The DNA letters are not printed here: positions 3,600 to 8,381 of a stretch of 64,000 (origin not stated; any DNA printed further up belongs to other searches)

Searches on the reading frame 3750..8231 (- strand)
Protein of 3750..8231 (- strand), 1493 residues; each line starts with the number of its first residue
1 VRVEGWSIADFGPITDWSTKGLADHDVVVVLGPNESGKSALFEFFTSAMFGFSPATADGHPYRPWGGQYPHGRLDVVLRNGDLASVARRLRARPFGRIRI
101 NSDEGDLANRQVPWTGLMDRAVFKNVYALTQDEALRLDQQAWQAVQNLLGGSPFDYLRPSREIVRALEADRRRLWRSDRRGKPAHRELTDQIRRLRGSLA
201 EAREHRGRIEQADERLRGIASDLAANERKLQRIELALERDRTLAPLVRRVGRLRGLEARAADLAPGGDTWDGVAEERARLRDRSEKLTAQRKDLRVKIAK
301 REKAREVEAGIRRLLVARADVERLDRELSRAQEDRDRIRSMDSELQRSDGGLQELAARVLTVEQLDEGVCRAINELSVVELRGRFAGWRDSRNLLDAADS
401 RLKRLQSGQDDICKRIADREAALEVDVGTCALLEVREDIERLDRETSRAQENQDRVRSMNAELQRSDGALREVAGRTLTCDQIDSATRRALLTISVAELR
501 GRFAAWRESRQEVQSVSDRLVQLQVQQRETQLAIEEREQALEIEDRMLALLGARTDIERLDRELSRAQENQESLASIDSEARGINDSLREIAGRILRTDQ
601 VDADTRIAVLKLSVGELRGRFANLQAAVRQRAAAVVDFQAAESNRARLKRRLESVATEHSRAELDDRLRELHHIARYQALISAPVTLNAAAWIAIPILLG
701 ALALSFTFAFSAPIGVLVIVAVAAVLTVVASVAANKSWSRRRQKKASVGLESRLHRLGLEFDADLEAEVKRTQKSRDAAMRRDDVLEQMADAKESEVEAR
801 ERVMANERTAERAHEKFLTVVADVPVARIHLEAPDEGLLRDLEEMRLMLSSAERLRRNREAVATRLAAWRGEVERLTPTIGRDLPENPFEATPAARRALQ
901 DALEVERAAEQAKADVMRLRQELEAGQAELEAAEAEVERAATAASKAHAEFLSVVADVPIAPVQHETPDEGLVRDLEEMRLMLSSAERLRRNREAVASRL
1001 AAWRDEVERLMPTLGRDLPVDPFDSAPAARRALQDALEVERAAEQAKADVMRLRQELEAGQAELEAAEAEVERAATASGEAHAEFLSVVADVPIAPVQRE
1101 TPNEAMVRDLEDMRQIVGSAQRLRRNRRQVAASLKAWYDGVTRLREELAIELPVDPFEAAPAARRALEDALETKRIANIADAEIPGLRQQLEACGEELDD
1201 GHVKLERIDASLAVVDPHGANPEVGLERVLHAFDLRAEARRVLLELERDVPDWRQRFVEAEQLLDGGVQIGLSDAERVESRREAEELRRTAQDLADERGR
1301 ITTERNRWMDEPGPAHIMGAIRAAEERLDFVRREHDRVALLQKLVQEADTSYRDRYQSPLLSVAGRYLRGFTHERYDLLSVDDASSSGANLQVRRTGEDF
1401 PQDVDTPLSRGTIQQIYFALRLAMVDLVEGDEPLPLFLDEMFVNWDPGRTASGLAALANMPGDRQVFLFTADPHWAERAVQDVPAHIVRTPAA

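Call 59: search_protein_families(library=pfam, proteins=[window:3750-8231:-], max_evalue=0.00001)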
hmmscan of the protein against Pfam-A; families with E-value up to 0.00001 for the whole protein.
window:3750-8231:- (1493 aa): 1 family
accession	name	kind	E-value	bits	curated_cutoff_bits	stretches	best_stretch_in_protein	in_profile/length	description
PF13514.12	AAA_27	-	3.9e-12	46.7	22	1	1-198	1-195/206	AAA domain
